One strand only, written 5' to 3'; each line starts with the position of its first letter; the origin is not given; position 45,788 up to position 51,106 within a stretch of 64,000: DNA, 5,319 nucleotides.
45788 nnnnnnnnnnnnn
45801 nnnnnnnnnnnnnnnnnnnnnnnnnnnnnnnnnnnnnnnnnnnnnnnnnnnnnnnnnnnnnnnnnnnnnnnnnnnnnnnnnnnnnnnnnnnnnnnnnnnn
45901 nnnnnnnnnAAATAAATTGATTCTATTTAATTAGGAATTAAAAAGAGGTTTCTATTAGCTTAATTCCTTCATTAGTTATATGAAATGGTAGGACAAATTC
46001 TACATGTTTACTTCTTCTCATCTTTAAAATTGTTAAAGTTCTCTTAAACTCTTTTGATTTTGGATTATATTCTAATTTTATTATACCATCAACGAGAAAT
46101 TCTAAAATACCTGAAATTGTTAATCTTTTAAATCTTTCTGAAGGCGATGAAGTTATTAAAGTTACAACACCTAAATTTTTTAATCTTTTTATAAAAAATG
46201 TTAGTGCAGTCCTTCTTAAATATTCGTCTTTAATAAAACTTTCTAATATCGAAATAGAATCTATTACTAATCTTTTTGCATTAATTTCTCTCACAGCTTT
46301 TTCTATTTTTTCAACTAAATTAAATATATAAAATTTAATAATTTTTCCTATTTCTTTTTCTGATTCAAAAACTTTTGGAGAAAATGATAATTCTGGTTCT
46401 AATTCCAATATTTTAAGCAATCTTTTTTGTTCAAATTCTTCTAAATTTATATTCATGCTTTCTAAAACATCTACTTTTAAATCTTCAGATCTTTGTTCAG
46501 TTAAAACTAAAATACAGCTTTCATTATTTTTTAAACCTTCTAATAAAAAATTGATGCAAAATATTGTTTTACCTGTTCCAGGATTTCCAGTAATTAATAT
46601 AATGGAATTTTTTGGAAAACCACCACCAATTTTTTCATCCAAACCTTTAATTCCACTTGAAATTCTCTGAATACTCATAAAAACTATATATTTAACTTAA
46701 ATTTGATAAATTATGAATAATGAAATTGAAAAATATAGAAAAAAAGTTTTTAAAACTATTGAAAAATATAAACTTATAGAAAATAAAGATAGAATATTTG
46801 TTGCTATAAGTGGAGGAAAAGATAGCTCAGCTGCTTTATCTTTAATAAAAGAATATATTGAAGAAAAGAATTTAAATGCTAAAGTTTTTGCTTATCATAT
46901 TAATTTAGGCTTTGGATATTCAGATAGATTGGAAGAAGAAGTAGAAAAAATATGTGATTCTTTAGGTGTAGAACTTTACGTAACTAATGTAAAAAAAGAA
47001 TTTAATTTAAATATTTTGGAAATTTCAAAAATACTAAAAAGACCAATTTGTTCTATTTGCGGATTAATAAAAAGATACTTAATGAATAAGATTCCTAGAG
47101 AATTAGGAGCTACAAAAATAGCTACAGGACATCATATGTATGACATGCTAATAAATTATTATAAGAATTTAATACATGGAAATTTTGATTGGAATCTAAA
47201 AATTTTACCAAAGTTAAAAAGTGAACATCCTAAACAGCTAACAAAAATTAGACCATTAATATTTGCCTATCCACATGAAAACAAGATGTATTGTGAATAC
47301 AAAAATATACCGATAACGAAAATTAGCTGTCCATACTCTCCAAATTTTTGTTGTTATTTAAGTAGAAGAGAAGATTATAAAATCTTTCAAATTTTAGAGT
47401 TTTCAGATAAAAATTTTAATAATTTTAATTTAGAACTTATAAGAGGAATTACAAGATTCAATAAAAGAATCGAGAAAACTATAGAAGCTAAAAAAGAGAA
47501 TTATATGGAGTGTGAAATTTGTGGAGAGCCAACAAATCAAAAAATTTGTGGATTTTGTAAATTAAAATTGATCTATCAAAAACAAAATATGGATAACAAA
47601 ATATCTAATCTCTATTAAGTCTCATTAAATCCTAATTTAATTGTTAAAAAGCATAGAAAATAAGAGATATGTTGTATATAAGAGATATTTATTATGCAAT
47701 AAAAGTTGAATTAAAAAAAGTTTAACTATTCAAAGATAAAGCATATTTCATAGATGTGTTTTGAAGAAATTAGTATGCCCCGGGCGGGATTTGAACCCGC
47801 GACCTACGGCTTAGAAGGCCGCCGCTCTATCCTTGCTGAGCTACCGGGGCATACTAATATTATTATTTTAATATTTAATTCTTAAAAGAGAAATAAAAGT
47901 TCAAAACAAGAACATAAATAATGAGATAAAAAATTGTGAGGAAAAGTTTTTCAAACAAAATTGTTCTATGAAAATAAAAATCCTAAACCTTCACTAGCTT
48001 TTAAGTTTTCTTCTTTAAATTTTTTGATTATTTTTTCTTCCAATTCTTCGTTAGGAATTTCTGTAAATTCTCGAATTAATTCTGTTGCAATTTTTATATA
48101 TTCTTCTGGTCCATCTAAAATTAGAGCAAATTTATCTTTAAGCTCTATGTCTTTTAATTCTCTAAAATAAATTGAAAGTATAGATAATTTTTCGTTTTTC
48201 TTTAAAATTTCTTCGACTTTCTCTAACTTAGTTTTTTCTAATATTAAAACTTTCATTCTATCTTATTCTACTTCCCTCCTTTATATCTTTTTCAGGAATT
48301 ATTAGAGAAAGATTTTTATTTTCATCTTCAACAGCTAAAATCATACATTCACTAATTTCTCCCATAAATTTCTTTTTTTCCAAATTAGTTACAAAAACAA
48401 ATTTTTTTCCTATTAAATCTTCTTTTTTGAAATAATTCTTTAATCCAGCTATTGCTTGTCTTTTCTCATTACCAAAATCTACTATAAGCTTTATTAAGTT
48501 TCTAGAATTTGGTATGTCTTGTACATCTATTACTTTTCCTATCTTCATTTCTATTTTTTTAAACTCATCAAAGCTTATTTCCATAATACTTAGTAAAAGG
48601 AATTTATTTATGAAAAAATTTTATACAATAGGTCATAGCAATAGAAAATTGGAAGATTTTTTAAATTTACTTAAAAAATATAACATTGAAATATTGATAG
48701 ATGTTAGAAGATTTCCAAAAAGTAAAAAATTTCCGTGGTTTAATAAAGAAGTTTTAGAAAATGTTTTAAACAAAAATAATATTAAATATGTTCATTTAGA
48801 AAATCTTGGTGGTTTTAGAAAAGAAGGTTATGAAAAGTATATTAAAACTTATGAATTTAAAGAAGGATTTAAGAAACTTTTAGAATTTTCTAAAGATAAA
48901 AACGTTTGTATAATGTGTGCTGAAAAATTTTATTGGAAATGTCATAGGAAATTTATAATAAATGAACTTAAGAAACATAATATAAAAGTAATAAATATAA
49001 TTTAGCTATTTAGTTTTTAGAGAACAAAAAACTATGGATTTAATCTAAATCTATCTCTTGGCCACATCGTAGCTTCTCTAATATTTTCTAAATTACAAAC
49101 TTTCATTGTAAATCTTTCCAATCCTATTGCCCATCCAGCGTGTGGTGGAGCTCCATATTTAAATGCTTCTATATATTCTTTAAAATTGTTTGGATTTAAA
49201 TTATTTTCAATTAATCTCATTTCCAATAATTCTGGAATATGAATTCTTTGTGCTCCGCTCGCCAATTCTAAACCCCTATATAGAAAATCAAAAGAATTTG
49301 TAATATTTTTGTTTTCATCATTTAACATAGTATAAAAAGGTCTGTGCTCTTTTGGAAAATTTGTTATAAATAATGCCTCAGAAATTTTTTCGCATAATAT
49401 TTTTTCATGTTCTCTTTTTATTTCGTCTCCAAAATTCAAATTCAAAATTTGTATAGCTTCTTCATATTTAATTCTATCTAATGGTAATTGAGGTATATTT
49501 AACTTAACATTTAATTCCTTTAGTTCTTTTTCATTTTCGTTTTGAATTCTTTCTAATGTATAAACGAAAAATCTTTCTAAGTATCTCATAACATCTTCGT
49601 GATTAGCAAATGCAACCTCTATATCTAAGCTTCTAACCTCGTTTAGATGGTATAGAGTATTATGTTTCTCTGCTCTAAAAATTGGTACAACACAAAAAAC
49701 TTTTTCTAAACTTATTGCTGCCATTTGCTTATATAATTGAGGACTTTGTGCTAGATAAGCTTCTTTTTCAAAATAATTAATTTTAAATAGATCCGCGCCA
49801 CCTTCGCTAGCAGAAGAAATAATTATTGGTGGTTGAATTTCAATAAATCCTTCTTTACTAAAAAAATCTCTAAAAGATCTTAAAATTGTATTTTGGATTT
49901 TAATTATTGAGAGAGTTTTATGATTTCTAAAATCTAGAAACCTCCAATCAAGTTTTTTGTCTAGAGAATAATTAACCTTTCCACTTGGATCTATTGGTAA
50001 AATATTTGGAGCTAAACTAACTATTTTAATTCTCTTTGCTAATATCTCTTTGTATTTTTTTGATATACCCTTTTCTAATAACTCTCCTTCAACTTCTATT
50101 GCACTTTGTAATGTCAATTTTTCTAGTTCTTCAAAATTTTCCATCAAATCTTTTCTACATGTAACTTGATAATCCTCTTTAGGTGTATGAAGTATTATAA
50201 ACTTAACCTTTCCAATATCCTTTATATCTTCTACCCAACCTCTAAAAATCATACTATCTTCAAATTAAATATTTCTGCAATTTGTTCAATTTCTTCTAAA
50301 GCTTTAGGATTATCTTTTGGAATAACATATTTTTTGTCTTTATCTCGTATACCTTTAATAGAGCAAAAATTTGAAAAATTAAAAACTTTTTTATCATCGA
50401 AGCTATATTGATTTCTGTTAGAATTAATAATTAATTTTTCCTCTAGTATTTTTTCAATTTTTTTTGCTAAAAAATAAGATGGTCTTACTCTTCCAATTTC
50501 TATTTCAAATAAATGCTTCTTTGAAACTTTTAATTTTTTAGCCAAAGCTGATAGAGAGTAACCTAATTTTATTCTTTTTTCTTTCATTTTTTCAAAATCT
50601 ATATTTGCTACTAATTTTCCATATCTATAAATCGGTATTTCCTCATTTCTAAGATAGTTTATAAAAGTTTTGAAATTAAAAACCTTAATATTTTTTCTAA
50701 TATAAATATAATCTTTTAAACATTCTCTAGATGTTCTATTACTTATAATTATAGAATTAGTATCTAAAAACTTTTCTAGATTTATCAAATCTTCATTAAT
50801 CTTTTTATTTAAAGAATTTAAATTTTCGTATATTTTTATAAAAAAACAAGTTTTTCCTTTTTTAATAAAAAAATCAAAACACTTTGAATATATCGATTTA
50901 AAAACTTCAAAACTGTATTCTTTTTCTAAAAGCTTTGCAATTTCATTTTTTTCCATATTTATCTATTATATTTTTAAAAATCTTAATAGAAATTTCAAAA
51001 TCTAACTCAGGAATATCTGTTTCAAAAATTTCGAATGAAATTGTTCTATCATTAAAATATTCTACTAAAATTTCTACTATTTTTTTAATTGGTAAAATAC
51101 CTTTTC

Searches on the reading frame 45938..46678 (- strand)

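Call 33: search_protein_families(library=pfam, proteins=[window:45938-46678:-], max_evalue=0.001)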
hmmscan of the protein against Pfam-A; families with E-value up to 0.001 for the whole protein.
window:45938-46678:- (246 aa): 9 families
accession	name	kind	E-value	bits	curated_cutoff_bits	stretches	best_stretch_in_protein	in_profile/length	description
PF06745.19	ATPase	-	2.6e-57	194.3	26.6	1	7-243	2-228/231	KaiC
PF03796.21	DnaB_C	-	8.2e-09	35.6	27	1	6-169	2-164/255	DnaB-like helicase C terminal domain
PF05625.17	PAXNEB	-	2e-06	27.5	28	0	6-65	19-79/366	PAXNEB protein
PF07088.17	GvpD_P-loop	-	2.6e-05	24.6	24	1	27-204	13-174/189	GvpD gas vesicle protein, P-loop domain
PF13479.12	AAA_24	-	5.9e-05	23.4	27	1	25-153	3-84/195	AAA domain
PF00154.27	RecA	-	0.00023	21.1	27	1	2-62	29-90/262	recA bacterial DNA recombination protein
PF13401.12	AAA_22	-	0.00025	21.8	27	1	25-87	6-71/130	AAA domain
PF13481.12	AAA_25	-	0.00035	20.7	27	0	16-49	25-58/195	AAA domain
PF20720.3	nSTAND3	-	0.00036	20.7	27.2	0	23-57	16-50/155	Novel STAND NTPase 3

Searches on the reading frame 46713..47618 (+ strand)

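Call 33: search_protein_families(library=pfam, proteins=[window:46713-47618:+], max_evalue=0.001)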
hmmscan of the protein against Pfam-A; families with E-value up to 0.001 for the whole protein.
window:46713-47618:+ (301 aa): 2 families
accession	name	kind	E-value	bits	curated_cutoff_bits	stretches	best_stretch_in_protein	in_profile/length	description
PF01171.26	ATP_bind_3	-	5.7e-12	46.2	27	1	28-200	2-162/182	PP-loop family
PF03054.22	tRNA_Me_trans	-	3.1e-09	37.2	20.6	1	27-149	2-135/202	tRNA methyl transferase HUP domain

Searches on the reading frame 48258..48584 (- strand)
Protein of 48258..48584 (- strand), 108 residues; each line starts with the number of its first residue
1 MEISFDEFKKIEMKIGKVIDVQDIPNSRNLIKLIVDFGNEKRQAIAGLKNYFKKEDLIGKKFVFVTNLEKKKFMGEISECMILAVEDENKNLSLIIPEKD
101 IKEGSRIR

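Call 34: search_protein_families(library=pfam, proteins=[window:48258-48584:-], max_evalue=0.001)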
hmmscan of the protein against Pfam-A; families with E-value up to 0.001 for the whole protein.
window:48258-48584:- (108 aa): 1 family
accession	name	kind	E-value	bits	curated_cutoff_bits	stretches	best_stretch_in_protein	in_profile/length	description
PF01588.26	tRNA_bind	-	7.8e-27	93.7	27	1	13-105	1-95/96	Putative tRNA binding domain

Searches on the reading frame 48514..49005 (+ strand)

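Call 33: search_protein_families(library=pfam, proteins=[window:48514-49005:+], max_evalue=0.001)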
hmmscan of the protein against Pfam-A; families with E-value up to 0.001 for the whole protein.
window:48514-49005:+ (163 aa): 1 family
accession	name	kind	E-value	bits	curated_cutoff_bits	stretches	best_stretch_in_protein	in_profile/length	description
PF04343.18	DUF488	-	5e-25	88.9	22.2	1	45-149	1-118/121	Domain of unknown function DUF488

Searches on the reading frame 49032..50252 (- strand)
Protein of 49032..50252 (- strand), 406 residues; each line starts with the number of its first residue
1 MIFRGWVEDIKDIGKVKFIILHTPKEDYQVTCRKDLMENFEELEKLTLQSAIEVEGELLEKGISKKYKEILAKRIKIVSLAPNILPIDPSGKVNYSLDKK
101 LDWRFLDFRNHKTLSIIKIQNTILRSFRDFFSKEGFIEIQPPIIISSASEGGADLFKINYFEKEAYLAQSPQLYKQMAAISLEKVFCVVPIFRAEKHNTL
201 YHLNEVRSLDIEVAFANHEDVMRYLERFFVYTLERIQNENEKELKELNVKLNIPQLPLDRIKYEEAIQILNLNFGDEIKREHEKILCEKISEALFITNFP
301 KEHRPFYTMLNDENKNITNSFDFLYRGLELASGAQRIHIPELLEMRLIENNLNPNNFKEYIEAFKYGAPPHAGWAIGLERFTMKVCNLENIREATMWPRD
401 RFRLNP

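Call 33: search_protein_families(library=pfam, proteins=[window:49032-50252:-], max_evalue=0.001)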
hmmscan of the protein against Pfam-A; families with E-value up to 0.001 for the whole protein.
window:49032-50252:- (406 aa): 2 families
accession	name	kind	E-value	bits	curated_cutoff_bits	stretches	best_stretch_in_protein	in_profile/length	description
PF00152.25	tRNA-synt_2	-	2.5e-85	286.7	25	1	98-400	3-307/308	tRNA synthetases class II (D, K and N)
PF01336.31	tRNA_anti-codon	-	1.1e-05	25.7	27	1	3-77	3-74/75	OB-fold nucleic acid binding domain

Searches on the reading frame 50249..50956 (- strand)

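Call 33: search_protein_families(library=pfam, proteins=[window:50249-50956:-], max_evalue=0.001)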
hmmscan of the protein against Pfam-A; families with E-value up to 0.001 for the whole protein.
window:50249-50956:- (235 aa): 1 family
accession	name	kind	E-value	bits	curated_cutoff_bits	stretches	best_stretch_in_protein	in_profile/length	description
PF01381.28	HTH_3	-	5.9e-09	36.3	23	1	124-172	1-49/55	Helix-turn-helix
